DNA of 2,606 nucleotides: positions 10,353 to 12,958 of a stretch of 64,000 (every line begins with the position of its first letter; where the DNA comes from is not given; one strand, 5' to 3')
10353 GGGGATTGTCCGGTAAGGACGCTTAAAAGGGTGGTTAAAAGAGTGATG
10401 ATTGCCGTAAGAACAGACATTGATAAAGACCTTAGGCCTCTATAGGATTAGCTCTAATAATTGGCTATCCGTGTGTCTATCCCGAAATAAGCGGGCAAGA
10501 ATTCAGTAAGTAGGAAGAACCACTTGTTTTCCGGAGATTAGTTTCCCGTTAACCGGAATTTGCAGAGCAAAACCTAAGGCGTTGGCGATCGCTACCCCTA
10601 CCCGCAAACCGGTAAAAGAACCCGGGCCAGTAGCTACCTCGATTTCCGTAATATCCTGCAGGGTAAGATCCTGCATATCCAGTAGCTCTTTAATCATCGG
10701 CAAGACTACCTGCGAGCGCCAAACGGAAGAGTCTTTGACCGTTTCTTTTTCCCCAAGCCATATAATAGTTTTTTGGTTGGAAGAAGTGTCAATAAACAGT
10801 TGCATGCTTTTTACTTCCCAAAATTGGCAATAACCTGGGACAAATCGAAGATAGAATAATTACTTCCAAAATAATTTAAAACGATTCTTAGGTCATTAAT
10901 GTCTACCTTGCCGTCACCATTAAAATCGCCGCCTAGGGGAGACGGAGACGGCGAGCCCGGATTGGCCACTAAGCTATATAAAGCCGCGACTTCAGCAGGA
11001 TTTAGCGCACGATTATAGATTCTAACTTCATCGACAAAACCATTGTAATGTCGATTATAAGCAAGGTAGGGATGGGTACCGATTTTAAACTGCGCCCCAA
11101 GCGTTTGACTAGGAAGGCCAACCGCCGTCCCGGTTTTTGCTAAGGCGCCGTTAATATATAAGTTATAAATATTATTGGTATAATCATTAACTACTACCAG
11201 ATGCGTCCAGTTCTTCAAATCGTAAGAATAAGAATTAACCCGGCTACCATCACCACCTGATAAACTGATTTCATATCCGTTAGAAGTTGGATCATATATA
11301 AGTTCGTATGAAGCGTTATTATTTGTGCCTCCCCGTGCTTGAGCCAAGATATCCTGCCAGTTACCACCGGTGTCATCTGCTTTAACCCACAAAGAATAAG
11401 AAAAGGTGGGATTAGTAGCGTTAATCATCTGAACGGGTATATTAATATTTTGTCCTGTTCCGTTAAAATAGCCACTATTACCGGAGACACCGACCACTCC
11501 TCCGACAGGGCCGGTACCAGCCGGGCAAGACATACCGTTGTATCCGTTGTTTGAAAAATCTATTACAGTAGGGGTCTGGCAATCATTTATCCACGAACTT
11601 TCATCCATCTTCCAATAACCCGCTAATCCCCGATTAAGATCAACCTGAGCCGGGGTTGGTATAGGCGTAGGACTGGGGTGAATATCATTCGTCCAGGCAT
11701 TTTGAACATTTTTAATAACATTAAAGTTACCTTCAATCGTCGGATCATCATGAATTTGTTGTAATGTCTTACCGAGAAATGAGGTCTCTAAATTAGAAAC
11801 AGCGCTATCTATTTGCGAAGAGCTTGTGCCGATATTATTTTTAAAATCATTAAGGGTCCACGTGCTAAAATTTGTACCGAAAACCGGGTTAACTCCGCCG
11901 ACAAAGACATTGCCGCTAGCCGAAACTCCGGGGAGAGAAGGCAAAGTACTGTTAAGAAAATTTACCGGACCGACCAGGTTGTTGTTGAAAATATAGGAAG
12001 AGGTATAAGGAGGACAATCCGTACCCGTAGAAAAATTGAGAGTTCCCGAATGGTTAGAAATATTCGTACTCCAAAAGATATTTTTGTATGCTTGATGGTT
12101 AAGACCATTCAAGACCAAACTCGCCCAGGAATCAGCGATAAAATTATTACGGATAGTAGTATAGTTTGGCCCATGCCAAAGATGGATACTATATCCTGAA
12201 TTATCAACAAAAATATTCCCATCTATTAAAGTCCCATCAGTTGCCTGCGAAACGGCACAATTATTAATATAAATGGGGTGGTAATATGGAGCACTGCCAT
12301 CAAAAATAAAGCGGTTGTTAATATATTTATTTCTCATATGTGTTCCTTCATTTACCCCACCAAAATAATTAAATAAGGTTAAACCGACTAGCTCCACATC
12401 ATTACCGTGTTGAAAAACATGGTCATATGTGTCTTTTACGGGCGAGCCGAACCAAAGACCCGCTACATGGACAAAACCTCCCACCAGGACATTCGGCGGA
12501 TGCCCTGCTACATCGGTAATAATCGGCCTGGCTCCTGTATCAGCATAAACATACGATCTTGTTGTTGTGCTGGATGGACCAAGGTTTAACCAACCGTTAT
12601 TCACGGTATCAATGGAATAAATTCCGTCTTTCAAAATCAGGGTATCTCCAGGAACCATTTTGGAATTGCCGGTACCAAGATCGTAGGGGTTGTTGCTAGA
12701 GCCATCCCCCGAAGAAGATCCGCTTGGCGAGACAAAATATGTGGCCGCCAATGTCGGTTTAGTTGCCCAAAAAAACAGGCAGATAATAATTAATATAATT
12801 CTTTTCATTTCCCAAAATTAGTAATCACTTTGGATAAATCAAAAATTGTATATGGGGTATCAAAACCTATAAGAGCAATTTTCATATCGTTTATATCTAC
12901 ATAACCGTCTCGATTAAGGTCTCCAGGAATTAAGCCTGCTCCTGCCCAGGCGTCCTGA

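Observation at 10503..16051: Three tandem paralogous secreted beta-helix proteins with a shared dockerin-like C-terminal module wedged between tsaB and tsaE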

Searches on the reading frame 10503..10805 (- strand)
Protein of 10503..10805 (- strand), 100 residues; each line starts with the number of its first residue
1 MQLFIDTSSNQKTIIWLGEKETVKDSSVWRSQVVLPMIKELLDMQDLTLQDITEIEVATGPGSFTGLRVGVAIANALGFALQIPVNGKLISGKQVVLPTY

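Call 3: search_protein_families(library=pfam, proteins=[window:10503-10805:-], max_evalue=0.1)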
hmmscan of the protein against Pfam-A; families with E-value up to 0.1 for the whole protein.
window:10503-10805:- (100 aa): 1 family
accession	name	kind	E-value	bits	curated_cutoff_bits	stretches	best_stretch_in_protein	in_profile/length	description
PF00814.31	TsaD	-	8.5e-16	58.9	24.8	1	31-85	30-84/264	tRNA N6-adenosine threonylcarbamoyltransferase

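Call 4: search_protein_families(library=ncbifam, proteins=[window:10503-10805:-], max_evalue=0.1)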
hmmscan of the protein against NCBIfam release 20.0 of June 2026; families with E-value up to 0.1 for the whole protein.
window:10503-10805:- (100 aa): 7 families
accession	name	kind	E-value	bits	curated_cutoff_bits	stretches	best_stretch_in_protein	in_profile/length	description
TIGR03725.1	T6A_YeaZ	equivalog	5.4e-22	78.8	69.3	1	3-86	2-89/212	tRNA (adenosine(37)-N6)-threonylcarbamoyltransferase complex dimerization subunit type 1 TsaB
TIGR03723.1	T6A_TsaD_YgjD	equivalog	1.2e-07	31.2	296.1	1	32-85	51-104/314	tRNA (adenosine(37)-N6)-threonylcarbamoyltransferase complex transferase subunit TsaD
TIGR03722.2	arch_KAE1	equivalog_domain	2e-06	27.1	375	1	27-86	43-102/323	KEOPS complex N(6)-L-threonylcarbamoyladenine synthase Kae1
TIGR00329.1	gcp_kae1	subfamily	7.3e-06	25.4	207.8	1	32-85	50-103/305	tRNA (adenosine(37)-N6)-threonylcarbamoyltransferase complex transferase subunit TsaD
NF007174.0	PRK09605.1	equivalog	0.00085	17.9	447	1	28-87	46-105/535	bifunctional N(6)-L-threonylcarbamoyladenine synthase/serine/threonine protein kinase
NF053590.1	TonB_dep_TOL0244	equivalog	0.02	13.5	645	1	43-63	103-123/604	TOL_0244 family TonB-dependent receptor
NF009327.0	PRK12684.1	subfamily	0.041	13.1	402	1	28-67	165-204/313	CysB family HTH-type transcriptional regulator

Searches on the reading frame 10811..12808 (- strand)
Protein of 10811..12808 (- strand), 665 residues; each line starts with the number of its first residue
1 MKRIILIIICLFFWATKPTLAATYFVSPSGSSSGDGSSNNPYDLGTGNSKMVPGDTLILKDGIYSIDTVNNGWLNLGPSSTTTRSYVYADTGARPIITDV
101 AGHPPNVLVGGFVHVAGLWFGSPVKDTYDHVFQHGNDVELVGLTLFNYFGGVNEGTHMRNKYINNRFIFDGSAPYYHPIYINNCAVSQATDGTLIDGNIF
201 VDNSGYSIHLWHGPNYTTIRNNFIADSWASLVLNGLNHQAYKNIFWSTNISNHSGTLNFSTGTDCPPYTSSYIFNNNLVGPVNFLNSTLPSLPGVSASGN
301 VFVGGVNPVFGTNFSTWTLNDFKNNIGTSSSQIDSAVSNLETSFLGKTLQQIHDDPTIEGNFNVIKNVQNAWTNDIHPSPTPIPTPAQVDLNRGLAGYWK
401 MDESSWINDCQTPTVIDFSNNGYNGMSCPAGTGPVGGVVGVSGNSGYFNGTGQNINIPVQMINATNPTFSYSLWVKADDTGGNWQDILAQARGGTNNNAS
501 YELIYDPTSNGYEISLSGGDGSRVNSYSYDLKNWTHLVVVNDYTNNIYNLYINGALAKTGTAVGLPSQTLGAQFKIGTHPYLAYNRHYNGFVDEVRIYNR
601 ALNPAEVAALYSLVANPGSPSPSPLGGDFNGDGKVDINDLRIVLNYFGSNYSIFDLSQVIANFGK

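Call 3: search_protein_families(library=pfam, proteins=[window:10811-12808:-], max_evalue=0.1)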
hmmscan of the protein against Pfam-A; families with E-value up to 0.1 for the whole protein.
window:10811-12808:- (665 aa): 4 families
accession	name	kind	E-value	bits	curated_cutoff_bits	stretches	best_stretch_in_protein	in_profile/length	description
PF13385.13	Laminin_G_3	-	1.4e-26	93.8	27.6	1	449-608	1-151/151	Concanavalin A-like lectin/glucanases superfamily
PF00404.24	Dockerin_1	-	0.0016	19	22.9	1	627-648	2-23/57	Dockerin type I domain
PF02973.23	Sialidase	-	0.028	14.4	26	1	536-608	107-182/189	Sialidase, N-terminal domain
PF01839.29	FG-GAP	-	0.035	14.4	22.1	0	624-637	5-18/37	FG-GAP repeat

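Call 4: search_protein_families(library=ncbifam, proteins=[window:10811-12808:-], max_evalue=0.1)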
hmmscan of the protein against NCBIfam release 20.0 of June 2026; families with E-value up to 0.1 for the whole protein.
window:10811-12808:- (665 aa): 2 families
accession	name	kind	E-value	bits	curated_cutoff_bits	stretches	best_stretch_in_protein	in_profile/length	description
NF052521.1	TafC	equivalog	2.1e-07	30.4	410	1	464-613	213-362/373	TafC family fimbrial protein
NF041903.1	exo-PATE_PelX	equivalog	0.00022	19.7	1490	1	21-68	389-436/734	pectate disaccharide-lyase PelX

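Call 17: find_related_loci(query=A1, collection=genome_contigs, flank=10000)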
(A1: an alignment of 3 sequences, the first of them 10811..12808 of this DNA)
Query A1 (665 aa) in genome_contigs; peptide patterns used: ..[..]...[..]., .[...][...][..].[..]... (x = any residue, [..] = any of these).
292 stretches matched a pattern; 13 encode a relative of the query (tblastn E <= 1e-3); 12 distinct loci.
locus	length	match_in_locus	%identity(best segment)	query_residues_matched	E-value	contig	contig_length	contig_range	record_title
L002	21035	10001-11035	27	17-368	3e-27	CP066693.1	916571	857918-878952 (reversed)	MAG: Candidatus Woesebacteria bacterium isolate NC_groundwater_896_Pr1_S2p5_35_35 chromosome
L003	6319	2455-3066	29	394-611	7e-13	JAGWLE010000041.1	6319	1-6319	MAG: Patescibacteria group bacterium isolate REEB178 contig-150_17391, whole genome shotgun sequence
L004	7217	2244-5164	49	612-665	1e-9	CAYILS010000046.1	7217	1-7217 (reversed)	MAG TPA_asm: uncultured Pseudomonadales bacterium isolate ERP119705_co23_57 genome assembly, contig: NODE_11298_length_7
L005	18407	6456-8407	49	621-665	2e-8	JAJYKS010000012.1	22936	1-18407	MAG: bacterium isolate DBS2-1.bin48 NODE_3903_length_22936_cov_5.397255, whole genome shotgun sequence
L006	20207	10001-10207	42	594-664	7e-7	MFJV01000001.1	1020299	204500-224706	MAG: Candidatus Gottesmanbacteria bacterium RIFCSPLOWO2_01_FULL_43_11b rifcsplowo2_01_scaffold_30, whole genome shotgun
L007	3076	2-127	50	624-665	7e-7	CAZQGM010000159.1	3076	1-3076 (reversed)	MAG TPA_asm: uncultured Gammaproteobacteria bacterium isolate SRP107338_co1_310 genome assembly, contig: NODE_52549_leng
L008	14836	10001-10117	49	627-665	2e-6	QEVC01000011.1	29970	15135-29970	MAG: Candidatus Microgenomates bacterium isolate GWF J3_scaffold_1209, whole genome shotgun sequence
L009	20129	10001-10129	49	623-665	2e-6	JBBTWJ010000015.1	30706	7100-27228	MAG: Patescibacteria group bacterium isolate H41-bin149_1 H41_bin149_1_000000000015, whole genome shotgun sequence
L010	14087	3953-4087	51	621-665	1e-7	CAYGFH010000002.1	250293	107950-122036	MAG TPA_asm: uncultured Gammaproteobacteria bacterium isolate ERP113451_co1_294 genome assembly, contig: NODE_9_length_2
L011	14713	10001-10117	49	627-665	6e-6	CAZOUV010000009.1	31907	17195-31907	MAG TPA_asm: uncultured Gammaproteobacteria bacterium isolate SRP319275_co4_254 genome assembly, contig: NODE_759_length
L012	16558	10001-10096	53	621-652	2e-5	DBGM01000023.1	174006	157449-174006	MAG TPA_asm: Phycisphaerales bacterium UBA854 UBA854_contig_6382, whole genome shotgun sequence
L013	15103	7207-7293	59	621-649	2e-5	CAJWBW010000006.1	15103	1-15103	MAG TPA_asm: uncultured Phycisphaerae bacterium isolate ERR598992_bin.97_MetaBAT_v2.12.1_MAG genome assembly, contig: NO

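Call 46: search_protein_families(library=pfam, alignment_id=A5, max_evalue=0.001)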
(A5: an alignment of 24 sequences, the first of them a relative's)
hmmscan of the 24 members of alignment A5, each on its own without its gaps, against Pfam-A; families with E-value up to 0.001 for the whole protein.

A. member 1, L004:1389-2408:+ (340 aa): 0 families

B. families by the number of members that match (of 24 scanned): 20 families
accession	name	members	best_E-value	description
PF00404.24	Dockerin_1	5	4.4e-10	Dockerin type I domain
PF13229.12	Beta_helix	4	5.5e-14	Right handed beta helix region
PF22842.2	Pel9A-like_beta_helix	4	5.4e-07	Pel9A-like, right handed beta helix region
PF00150.24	Cellulase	3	9.7e-13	Cellulase (glycosyl hydrolase family 5)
PF05048.19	NosD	3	6.8e-09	Periplasmic copper-binding protein (NosD)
PF07602.17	DUF1565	3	3.2e-05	Protein of unknown function (DUF1565)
PF00963.24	Cohesin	2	3.2e-10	Cohesin domain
PF00754.31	F5_F8_type_C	2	7.6e-09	F5/8 type C domain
PF22633.2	F5_F8_type_C_2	2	2.2e-08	NedA-like, galactose-binding domain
PF16158.11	N_BRCA1_IG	2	2.4e-06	Ig-like domain from next to BRCA1 gene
PF16116.10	DUF4832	1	8.7e-64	Domain of unknown function (DUF4832)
PF16173.10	DUF4874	1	1.2e-33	Domain of unknown function (DUF4874)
PF00149.33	Metallophos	1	1.1e-15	Calcineurin-like phosphoesterase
PF01229.23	Glyco_hydro_39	1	3.7e-10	Glycosyl hydrolases family 39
PF02836.23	Glyco_hydro_2_C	1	1.8e-06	Glycosyl hydrolases family 2, TIM barrel domain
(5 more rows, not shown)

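Call 48: search_protein_families(library=pfam, proteins=[L002:11410-14982:+, L002:9926-11407:+, L002:15148-16191:+, L009:4268-5950:+, L009:5956-6708:+, L006:11698-12543:+, L010:8215-9660:+, L005:7685-8506:+, L009:6708-7823:+, L009:9074-10135:+], max_evalue=0.001)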
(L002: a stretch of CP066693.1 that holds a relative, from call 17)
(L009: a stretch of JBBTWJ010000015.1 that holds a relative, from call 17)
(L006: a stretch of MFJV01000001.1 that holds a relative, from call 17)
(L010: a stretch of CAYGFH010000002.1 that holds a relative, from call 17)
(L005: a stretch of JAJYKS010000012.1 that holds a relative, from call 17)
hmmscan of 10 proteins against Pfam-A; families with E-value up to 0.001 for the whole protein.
L002:11410-14982:+ (1191 aa): 1 family
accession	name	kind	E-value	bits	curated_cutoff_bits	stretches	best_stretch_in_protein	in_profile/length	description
PF00404.24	Dockerin_1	-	7.5e-08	32.9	22.9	1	1139-1191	2-57/57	Dockerin type I domain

L002:9926-11407:+ (494 aa): 3 families
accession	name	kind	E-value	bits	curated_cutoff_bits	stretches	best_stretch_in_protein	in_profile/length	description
PF00404.24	Dockerin_1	-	2.3e-09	37.7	22.9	1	443-493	3-56/57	Dockerin type I domain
PF14592.12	Chondroitinas_B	-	9.1e-06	25.4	24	1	54-159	5-109/426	Chondroitinase B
PF07602.17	DUF1565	-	0.00011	22.1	20.3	1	39-78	2-40/257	Protein of unknown function (DUF1565)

L002:15148-16191:+ (348 aa): 1 family
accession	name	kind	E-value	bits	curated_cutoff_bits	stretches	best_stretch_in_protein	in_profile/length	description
PF00404.24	Dockerin_1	-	4.4e-10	40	22.9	1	292-339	1-52/57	Dockerin type I domain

L009:4268-5950:+ (561 aa): 3 families
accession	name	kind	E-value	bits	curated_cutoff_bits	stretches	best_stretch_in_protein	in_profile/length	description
PF16158.11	N_BRCA1_IG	-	3.2e-06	28.1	28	1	406-495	10-100/108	Ig-like domain from next to BRCA1 gene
PF00404.24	Dockerin_1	-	6.4e-06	26.7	22.9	1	511-555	2-52/57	Dockerin type I domain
PF05048.19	NosD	-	1.1e-05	25.5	23.6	0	209-343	84-173/212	Periplasmic copper-binding protein (NosD)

L009:5956-6708:+ (251 aa): 1 family
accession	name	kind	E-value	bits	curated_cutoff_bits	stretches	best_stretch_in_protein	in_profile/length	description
PF13517.12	FG-GAP_3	-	0.00016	22.6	26.9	0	184-210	38-60/61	FG-GAP-like repeat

L006:11698-12543:+ (282 aa): 1 family
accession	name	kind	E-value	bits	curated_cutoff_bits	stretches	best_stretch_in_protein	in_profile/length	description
PF00963.24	Cohesin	-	3.2e-10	40.8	24.1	1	68-191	6-139/139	Cohesin domain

L010:8215-9660:+ (482 aa): 3 families
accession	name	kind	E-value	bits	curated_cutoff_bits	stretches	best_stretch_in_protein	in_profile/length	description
PF00754.31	F5_F8_type_C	-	7.6e-09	36.2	28.2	1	38-152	2-124/127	F5/8 type C domain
PF22633.2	F5_F8_type_C_2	-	2.2e-08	35.1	27.8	1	51-141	1-91/91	NedA-like, galactose-binding domain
PF00404.24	Dockerin_1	-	0.00063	20.3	22.9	0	428-476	1-52/57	Dockerin type I domain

L005:7685-8506:+ (274 aa): 1 family
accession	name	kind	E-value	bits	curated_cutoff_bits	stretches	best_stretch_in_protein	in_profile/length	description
PF00963.24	Cohesin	-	0.00099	19.8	24.1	0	85-177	26-115/139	Cohesin domain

L009:6708-7823:+ (372 aa): 2 families
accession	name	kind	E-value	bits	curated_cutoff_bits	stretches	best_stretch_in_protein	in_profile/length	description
PF00150.24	Cellulase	-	1.3e-11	45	23.5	1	59-295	28-271/272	Cellulase (glycosyl hydrolase family 5)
PF02836.23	Glyco_hydro_2_C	-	1.8e-06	27.8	21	1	31-278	17-229/302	Glycosyl hydrolases family 2, TIM barrel domain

L009:9074-10135:+ (354 aa): 1 family
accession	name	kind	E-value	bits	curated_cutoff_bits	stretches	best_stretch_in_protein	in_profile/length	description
PF13088.12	BNR_2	-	3.8e-06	26.9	31.4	0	174-258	173-254/277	BNR repeat-like domain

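Call 76: search_protein_families(library=pfam, proteins=[L009:12182-13081:+, L010:9690-10661:-, L002:16727-17905:+, L006:10793-11761:+, L007:181-1197:+, L011:10124-10945:+, L005:8523-9842:+, L003:145-885:+, L002:6702-7244:+, L009:11634-12182:+], max_evalue=0.01)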
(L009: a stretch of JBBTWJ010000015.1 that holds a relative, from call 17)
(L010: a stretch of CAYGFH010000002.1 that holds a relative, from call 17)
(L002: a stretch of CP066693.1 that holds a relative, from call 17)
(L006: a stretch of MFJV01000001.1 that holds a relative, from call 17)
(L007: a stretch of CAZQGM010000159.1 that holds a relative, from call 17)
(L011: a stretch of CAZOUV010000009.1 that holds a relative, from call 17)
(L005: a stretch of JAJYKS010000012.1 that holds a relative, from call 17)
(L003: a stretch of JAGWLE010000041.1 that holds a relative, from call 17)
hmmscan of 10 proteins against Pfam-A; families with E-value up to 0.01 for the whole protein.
L009:12182-13081:+ (300 aa): 2 families
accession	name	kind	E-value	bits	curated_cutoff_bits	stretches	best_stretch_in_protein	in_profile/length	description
PF00963.24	Cohesin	-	4.9e-09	37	24.1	1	42-161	3-130/139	Cohesin domain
PF00127.26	Copper-bind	-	0.0083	17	21.2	0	37-93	9-60/99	Copper binding proteins, plastocyanin/azurin family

L010:9690-10661:- (324 aa): 2 families
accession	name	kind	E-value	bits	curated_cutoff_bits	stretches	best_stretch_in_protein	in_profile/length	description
PF00963.24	Cohesin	-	0.0018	18.9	24.1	1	76-193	3-130/139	Cohesin domain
PF14262.12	Cthe_2159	-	0.0074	16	25.8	0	154-221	16-82/262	Carbohydrate-binding domain-containing protein Cthe_2159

L002:16727-17905:+ (393 aa): 4 families
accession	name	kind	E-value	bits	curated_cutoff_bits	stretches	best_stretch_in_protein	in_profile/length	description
PF19077.6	Big_13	-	2.4e-14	54.1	27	1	274-350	23-101/102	Bacterial Ig-like domain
PF00963.24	Cohesin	-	5e-09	36.9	24.1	1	47-169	6-134/139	Cohesin domain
PF17892.7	Cadherin_5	-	0.00054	20.2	26.5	1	300-349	49-97/98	Cadherin-like domain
PF13750.12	Big_3_3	-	0.0023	18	27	1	319-360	9-50/157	Bacterial Ig-like domain (group 3)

L006:10793-11761:+ (323 aa): 4 families
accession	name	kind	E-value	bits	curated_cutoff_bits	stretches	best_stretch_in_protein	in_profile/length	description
PF19077.6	Big_13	-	5.6e-10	40.1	27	1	219-291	25-100/102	Bacterial Ig-like domain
PF17936.7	Big_6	-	4.4e-06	27.3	27.6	1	214-278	6-70/83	Bacterial Ig domain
PF00963.24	Cohesin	-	6.6e-05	23.6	24.1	1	43-159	4-130/139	Cohesin domain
PF09136.16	Glucodextran_B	-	0.0036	17.6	27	1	208-289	4-79/83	Glucodextranase, domain B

L007:181-1197:+ (339 aa): 1 family
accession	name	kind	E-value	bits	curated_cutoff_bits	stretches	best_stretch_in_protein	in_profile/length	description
PF00963.24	Cohesin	-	9.5e-06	26.3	24.1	1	90-201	6-122/139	Cohesin domain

L011:10124-10945:+ (274 aa): 1 family
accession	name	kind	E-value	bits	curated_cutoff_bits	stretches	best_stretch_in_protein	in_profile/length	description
PF00963.24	Cohesin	-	3.7e-05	24.4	24.1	1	86-193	13-130/139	Cohesin domain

L005:8523-9842:+ (440 aa): 1 family
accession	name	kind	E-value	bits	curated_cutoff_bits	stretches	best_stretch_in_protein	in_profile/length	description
PF00963.24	Cohesin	-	5.8e-06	27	24.1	1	79-198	8-138/139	Cohesin domain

L003:145-885:+ (247 aa): 0 families

L002:6702-7244:+ (181 aa): 1 family
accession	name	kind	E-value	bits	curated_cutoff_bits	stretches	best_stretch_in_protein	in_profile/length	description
PF00963.24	Cohesin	-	1.7e-12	48.2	24.1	1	49-150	10-117/139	Cohesin domain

L009:11634-12182:+ (183 aa): 1 family
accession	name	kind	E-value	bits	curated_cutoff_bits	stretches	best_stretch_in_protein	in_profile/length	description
PF00963.24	Cohesin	-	2e-05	25.2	24.1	1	58-168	10-126/139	Cohesin domain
